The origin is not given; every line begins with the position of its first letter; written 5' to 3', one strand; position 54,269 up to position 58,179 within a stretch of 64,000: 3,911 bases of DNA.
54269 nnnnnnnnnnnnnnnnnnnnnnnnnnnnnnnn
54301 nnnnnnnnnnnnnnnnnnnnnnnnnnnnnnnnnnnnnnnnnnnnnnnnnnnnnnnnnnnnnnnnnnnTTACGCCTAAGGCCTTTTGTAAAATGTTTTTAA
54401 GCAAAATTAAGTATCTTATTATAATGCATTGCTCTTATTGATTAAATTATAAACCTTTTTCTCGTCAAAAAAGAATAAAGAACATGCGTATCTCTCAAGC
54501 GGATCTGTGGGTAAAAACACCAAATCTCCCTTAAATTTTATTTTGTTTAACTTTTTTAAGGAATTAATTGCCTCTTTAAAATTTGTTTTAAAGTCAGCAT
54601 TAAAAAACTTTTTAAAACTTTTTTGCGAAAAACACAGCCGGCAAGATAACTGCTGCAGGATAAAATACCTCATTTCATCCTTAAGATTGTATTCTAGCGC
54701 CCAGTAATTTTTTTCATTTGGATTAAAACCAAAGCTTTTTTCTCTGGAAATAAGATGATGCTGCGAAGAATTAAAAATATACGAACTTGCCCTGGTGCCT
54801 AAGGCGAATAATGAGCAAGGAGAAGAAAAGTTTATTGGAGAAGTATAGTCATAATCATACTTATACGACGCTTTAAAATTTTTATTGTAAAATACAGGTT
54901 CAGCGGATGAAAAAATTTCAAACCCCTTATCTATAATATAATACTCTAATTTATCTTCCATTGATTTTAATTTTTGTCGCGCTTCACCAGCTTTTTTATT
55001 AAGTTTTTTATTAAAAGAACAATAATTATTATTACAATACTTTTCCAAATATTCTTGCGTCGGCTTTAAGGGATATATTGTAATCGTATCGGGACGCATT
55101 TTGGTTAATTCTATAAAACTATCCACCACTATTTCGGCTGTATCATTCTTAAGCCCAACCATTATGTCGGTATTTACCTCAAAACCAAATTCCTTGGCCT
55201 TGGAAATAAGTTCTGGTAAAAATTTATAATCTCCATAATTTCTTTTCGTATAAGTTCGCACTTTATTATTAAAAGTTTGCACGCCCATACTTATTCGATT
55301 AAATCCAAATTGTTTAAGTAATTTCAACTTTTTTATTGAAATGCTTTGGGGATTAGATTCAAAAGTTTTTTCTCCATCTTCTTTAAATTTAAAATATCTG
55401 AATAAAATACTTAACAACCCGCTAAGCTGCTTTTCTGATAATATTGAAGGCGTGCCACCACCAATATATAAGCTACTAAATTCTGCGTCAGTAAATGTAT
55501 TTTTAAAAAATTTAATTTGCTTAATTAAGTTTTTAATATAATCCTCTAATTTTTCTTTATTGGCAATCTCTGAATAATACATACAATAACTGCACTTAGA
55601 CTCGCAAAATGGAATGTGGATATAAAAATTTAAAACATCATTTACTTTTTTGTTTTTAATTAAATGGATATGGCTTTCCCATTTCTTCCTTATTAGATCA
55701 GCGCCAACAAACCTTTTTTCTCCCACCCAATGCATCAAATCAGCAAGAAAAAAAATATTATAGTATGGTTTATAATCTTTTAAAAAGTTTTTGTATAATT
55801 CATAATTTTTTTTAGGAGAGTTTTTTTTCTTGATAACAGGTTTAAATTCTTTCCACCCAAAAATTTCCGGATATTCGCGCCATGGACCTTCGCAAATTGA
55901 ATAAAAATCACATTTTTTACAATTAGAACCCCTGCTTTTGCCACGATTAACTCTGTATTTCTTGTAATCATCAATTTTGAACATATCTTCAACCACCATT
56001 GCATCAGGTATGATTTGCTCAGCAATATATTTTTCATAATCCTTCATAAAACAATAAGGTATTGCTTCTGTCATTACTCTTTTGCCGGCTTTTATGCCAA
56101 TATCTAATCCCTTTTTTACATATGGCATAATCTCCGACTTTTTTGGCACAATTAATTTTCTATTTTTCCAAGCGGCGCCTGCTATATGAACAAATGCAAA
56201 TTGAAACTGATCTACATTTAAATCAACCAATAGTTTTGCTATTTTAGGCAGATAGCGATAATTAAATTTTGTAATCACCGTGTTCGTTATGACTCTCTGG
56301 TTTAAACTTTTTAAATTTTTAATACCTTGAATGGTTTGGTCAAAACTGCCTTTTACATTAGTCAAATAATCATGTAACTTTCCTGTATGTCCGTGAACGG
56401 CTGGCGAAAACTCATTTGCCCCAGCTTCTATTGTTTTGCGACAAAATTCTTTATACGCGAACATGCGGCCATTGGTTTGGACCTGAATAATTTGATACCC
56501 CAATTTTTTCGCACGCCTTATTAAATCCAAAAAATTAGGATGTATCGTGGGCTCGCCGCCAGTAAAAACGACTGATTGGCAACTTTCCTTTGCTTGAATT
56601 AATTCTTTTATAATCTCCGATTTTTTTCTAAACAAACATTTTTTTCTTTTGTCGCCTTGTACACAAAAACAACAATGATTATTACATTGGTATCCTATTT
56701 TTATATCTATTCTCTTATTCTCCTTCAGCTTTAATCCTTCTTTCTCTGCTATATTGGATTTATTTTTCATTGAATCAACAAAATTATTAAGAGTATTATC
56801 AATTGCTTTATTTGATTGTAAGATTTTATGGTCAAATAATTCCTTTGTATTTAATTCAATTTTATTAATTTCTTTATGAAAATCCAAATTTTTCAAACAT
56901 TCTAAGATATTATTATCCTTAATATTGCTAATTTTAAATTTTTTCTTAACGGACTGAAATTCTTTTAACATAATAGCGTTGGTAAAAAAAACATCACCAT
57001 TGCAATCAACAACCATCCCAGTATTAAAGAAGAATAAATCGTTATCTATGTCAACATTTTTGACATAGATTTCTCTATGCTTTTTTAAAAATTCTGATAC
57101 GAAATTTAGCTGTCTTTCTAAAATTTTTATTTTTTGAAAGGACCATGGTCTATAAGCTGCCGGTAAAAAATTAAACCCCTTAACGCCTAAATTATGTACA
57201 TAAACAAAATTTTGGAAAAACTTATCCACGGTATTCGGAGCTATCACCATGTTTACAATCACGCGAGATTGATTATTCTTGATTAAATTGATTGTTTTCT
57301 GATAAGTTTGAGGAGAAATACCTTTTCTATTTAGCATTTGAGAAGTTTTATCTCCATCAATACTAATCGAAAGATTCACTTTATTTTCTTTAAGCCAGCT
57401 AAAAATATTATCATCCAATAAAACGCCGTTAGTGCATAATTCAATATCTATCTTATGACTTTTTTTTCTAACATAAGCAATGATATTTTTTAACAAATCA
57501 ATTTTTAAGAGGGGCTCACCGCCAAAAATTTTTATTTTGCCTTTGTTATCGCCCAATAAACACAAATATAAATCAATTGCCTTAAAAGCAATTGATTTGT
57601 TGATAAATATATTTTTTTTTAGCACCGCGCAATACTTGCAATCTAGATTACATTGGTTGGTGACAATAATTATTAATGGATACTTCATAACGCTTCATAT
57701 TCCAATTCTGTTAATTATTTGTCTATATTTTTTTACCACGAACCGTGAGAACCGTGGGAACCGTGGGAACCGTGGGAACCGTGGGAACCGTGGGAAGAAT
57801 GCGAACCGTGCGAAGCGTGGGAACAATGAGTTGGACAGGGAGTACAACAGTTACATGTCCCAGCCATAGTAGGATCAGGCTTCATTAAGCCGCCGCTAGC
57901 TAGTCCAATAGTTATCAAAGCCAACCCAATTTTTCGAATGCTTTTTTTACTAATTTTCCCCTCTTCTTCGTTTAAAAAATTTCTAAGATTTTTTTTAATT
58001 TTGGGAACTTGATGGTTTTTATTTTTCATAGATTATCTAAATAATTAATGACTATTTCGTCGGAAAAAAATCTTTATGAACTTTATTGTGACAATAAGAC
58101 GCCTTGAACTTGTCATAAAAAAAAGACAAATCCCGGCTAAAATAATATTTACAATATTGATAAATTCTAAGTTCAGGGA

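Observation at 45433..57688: Multi-radical-SAM-domain fusion proteins (2 and 3 complete radical SAM domains per polypeptide)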

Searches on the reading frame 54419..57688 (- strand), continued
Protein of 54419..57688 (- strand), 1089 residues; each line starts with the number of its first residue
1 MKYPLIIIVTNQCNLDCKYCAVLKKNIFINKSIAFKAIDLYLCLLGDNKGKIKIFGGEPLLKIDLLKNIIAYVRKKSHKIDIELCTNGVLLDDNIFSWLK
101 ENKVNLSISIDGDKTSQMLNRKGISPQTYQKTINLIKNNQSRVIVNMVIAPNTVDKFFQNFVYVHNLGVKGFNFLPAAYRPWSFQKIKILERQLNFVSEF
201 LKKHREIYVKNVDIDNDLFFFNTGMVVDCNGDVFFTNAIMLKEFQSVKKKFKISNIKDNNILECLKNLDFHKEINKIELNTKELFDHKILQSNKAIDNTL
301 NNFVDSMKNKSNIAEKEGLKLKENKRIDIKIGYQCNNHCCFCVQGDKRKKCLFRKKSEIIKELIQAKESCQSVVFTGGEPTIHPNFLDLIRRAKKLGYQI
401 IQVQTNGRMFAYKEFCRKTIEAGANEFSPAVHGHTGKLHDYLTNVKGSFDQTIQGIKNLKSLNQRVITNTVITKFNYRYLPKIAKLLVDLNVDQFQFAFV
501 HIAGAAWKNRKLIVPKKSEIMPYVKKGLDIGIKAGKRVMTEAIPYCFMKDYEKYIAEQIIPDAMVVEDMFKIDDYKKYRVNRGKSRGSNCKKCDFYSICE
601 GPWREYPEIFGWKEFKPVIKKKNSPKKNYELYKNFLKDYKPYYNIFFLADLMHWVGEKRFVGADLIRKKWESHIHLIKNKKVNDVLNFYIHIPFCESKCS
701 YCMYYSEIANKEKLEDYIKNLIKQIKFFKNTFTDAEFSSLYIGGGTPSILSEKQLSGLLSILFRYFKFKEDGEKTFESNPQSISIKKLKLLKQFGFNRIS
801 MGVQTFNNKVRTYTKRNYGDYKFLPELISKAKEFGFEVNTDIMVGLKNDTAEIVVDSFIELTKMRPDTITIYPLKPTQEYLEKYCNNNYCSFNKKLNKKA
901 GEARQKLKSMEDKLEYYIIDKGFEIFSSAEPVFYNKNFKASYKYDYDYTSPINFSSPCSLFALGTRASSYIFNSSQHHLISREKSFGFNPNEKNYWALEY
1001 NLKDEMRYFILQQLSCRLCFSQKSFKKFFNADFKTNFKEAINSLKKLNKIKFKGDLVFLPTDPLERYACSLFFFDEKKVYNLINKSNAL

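Call 54: find_related_loci(query=A1, collection=genome_contigs, flank=10000)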
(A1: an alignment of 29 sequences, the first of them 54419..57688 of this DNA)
Query A1 (1089 aa) in genome_contigs; peptide patterns used: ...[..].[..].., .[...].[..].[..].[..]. (x = any residue, [..] = any of these).
600 stretches matched a pattern (row limit reached: there are more); 563 encode a relative of the query (tblastn E <= 1e-3); the best 80 are kept; 80 distinct loci.
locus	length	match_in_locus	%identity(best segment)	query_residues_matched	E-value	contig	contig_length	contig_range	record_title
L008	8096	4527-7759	64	1-1084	0e+0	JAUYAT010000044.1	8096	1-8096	MAG: bacterium isolate C19_concoct.bin.47 C19_k141_50788, whole genome shotgun sequence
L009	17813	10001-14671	52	5-620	0e+0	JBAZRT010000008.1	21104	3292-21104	MAG: Parcubacteria group bacterium isolate SO_2017_GW1_154 NODE_9785_length_21104_cov_1.043142_OW334_2017, whole genome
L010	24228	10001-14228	43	1-619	0e+0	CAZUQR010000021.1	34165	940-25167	MAG TPA_asm: uncultured Planctomycetia bacterium isolate binchicken_co34_570 genome assembly, contig: NODE_1795_length_3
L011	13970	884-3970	43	5-628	3e-147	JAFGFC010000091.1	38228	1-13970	MAG: Spirochaetes bacterium isolate Zod_Metabat.1289 k87_3889893, whole genome shotgun sequence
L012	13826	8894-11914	43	5-619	2e-143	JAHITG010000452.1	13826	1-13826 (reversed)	MAG: Spirochaetes bacterium isolate MM_PC_MetaG.mb.203 MM_PC_MetaG.mb.203_k141_1715655, whole genome shotgun sequence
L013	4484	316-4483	39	5-641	6e-145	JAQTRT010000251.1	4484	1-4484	MAG: bacterium isolate STB_17 NODE_65585_length_4484_cov_2.147579_Sandtown_B, whole genome shotgun sequence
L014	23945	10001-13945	41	5-620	2e-135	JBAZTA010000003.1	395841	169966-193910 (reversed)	MAG: Candidatus Omnitrophota bacterium isolate SO_2017_GW1_19 NODE_172_length_395841_cov_2.076381_OW334_2017, whole geno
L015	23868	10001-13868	37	7-739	4e-127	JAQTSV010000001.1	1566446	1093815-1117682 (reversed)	MAG: Candidatus Omnitrophota bacterium isolate STB_25 NODE_1_length_1566446_cov_7.163386_Sandtown_B, whole genome shotgu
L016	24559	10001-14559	66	56-627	7e-127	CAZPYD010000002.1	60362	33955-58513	MAG TPA_asm: uncultured Candidatus Saccharibacteria bacterium isolate SRP077602_co6_10 genome assembly, contig: NODE_765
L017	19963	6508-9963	62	325-875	2e-122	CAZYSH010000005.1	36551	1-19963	MAG TPA_asm: uncultured Candidatus Saccharibacteria bacterium isolate binchicken_co330_129 genome assembly, contig: NODE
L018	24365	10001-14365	64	1-652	1e-121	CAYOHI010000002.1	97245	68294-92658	MAG TPA_asm: uncultured Candidatus Saccharibacteria bacterium isolate SRP200020_co1_324 genome assembly, contig: NODE_21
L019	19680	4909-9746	62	56-627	1e-119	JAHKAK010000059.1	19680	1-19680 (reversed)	MAG: Patescibacteria group bacterium isolate Undefined_mixed_planktonic.mb.35 Undefined_mixed_pl.mb.35_k141_689745, whol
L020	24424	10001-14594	64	325-630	7e-119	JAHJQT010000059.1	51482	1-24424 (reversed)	MAG: Patescibacteria group bacterium isolate OS_PC_MetaG.mb.118 OS_PC_MetaG.mb.118_k141_667463, whole genome shotgun seq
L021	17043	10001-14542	64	6-623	2e-118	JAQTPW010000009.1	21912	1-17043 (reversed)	MAG: Candidatus Paceibacterota bacterium isolate STB_125 NODE_5307_length_21912_cov_3.909341_Sandtown_B, whole genome sh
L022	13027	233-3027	59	325-631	3e-116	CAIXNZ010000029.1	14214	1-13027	Candidatus Falkowbacteria bacterium isolate AlinenSediments_bin-2611 genome assembly, contig: bin-2611:029/128, whole ge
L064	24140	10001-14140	59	5-1079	0e+0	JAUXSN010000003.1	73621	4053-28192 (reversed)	MAG: Candidatus Moraniibacteriota bacterium isolate C12_metabat.bin.94 C12_k141_370210, whole genome shotgun sequence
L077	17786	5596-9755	61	5-1073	5e-152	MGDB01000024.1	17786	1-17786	MAG: Candidatus Schekmanbacteria bacterium GWA2_38_11 gwa2_scaffold_12749, whole genome shotgun sequence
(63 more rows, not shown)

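Call 60: search_protein_representatives(protein=window:54419-57688:-)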
Query: 1089 residues. Proteins with E-value up to 0.001 (for the whole library): 48805; up to 1e-10: 21516; up to 1e-30: 1493. The best 150 are listed.
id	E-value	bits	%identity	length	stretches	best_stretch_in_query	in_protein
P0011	4.2e-253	859.4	52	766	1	325-1088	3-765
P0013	2.3e-236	804.0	49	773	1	325-1079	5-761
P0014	7.1e-216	736.1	53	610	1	4-618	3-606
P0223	6.5e-200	683.3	66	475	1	624-1084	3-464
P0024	5.1e-171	587.6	48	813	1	4-622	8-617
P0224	6.9e-171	587.2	46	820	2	623-1085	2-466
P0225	1.3e-160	553.1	55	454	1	160-619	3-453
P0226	1.6e-137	476.7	51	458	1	626-1085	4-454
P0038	2.4e-130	452.9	41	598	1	5-618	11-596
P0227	6.8e-130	451.4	34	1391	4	683-1075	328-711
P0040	2.4e-128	446.3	40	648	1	4-618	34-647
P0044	2.5e-123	429.7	64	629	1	325-627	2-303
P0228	1.3e-122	427.3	47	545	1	2-549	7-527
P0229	1.5e-121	423.8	31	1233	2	329-1074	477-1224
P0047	2.9e-121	422.8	31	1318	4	7-600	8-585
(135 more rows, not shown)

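Call 69: list_cluster_members(proteins=[window:54419-57688:-, window:45433-47757:-, window:57733-58029:-])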
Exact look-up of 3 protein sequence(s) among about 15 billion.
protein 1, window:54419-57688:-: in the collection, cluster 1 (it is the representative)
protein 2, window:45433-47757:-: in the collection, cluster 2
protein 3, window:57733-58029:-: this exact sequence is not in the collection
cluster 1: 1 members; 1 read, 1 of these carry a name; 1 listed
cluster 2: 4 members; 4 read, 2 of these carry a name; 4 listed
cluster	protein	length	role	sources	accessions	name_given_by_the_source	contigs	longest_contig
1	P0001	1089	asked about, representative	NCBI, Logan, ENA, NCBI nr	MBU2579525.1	radical SAM protein [Patescibacteria group bacterium]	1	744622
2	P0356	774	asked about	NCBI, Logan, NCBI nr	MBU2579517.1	radical SAM protein [Patescibacteria group bacterium]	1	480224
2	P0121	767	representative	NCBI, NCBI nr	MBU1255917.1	radical SAM protein, partial [Patescibacteria group bacterium] | radical SAM protein [Patescibacteria group bacterium]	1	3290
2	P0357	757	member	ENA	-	-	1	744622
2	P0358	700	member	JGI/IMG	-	-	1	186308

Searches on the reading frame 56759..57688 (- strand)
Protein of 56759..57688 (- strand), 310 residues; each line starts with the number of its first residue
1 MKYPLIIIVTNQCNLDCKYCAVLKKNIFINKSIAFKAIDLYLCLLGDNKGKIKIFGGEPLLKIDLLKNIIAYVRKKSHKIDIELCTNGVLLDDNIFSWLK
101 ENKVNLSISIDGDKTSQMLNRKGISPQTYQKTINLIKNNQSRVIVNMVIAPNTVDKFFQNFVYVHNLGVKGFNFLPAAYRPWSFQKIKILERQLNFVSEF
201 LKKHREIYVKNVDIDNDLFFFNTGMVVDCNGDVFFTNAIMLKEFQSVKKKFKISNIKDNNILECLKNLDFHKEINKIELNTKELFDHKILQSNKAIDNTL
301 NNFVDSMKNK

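Call 41: search_solved_structures(query=window:56759-57688:-, max_evalue=0.001)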
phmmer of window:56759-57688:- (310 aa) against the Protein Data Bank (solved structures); distinct sequences matched with E-value up to 0.001: 7.
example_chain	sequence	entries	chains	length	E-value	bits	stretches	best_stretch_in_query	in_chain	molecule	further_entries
5wgg_A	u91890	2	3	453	1.5e-15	60.8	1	5-115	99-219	Radical SAM domain protein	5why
2fb2_A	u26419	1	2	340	6.4e-08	35.8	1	5-199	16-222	Molybdenum cofactor biosynthesis protein A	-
1tv7_A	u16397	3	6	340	9.1e-08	35.3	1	6-199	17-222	Molybdenum cofactor biosynthesis protein A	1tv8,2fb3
4k37_A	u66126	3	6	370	7.6e-07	32.2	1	9-164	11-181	Anaerobic sulfatase-maturating enzyme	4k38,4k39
4k36_A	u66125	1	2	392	8.7e-07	32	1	9-164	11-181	Anaerobic sulfatase-maturating enzyme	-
7n7h_A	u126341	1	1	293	0.00015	24.7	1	9-122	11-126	VIPERIN-LIKE ENZYME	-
9gm3_A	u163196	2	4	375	0.00039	23.3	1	6-145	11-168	ChlB radical SAM domain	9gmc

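Call 46: search_protein_families(library=ncbifam, proteins=[window:56759-57688:-], max_evalue=1e-8)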
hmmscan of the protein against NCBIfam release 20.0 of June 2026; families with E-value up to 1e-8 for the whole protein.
window:56759-57688:- (310 aa): 37 families (the best 25 are shown)
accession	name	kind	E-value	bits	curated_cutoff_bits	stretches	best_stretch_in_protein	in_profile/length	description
NF047865.1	rSAM_PapB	equivalog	5.1e-31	108.1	340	1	5-207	5-220/330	PapB family radical SAM/SPASM ranthipeptide maturase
TIGR03978.1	rSAM_paired_1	equivalog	1.1e-27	97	370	1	6-156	86-244/466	His-Xaa-Ser system radical SAM maturase HxsB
TIGR04068.1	rSAM_ocin_clost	equivalog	1.9e-24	86.4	500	1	5-164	86-268/462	Cys-rich peptide radical SAM maturase CcpM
NF038170.1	lachnocin_rSAM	equivalog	1.1e-21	77.3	550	1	6-136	79-220/440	lachnocin radical SAM maturase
TIGR03906.1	quino_hemo_SAM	equivalog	7.1e-21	74.4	453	1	5-211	96-316/467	quinohemoprotein amine dehydrogenase maturation protein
TIGR04064.1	rSAM_nif11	equivalog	5.4e-20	71.5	518.7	1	5-127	80-211/459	nif11-like peptide radical SAM maturase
TIGR02666.1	moaA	equivalog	6.8e-19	68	284.05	1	7-162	14-177/336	GTP 3',8-cyclase MoaA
TIGR03974.1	rSAM_six_Cys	equivalog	9e-18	64.4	425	1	6-222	100-329/451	thioether cross-link-forming SCIFF peptide maturase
TIGR04115.1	rSAM_Cxxx_rpt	equivalog_domain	1.9e-16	60.5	350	1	7-208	6-226/359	radical SAM peptide maturase, CXXX-repeat target family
NF041707.1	rSAM_YhhB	equivalog_domain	2.8e-16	59.4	445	1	6-141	5-154/369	cyclophane-forming radical SAM/SPASM peptide maturase YhhB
NF040492.1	not_ScfB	exception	2.3e-15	56.5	855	1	7-222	99-328/450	ScfB-related radical SAM/SPASM orphan maturase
TIGR04148.1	GG_samocin_CFB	equivalog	6.1e-15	55.3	300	1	5-139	19-170/411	radical SAM peptide maturase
TIGR03942.1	sulfatase_rSAM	equivalog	7.4e-15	54.9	349.45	1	9-177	7-189/363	anaerobic sulfatase maturase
TIGR03470.1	HpnH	equivalog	4.7e-14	52.1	225.05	1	2-192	25-215/318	adenosyl-hopene transferase HpnH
NF041298.1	rSAM_mat_DynA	equivalog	4.8e-14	52.1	450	1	7-166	5-176/356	dynobactin maturation radical SAM/SPASM protein DynA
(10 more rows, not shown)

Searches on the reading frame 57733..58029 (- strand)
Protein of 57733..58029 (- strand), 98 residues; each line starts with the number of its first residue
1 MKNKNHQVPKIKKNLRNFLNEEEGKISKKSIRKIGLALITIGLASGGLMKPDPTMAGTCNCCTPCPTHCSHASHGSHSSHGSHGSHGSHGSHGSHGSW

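Call 4: search_protein_families(library=pfam, proteins=[window:57733-58029:-], max_evalue=0.01)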
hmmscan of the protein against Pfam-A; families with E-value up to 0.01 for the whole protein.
window:57733-58029:- (98 aa): 0 families

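Call 5: search_protein_families(library=ncbifam, proteins=[window:57733-58029:-], max_evalue=0.01)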
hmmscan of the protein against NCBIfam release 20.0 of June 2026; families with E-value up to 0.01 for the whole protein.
window:57733-58029:- (98 aa): 2 families
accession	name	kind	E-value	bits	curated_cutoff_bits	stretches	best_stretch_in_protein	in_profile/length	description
NF038313.3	HisXaaSer_A4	exception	7.5e-18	65.2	55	1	8-98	2-93/93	His-Xaa-Ser repeat protein HxsA4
NF038309.1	HisXaaSer_A3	equivalog_domain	1.2e-12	47.4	65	2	8-43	2-37/81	His-Xaa-Ser repeat protein HxsA3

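Call 45: search_protein_families(library=padloc, proteins=[window:57733-58029:-], max_evalue=0.01)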
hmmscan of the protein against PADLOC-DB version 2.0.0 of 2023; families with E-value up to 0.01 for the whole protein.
window:57733-58029:- (98 aa): 0 families
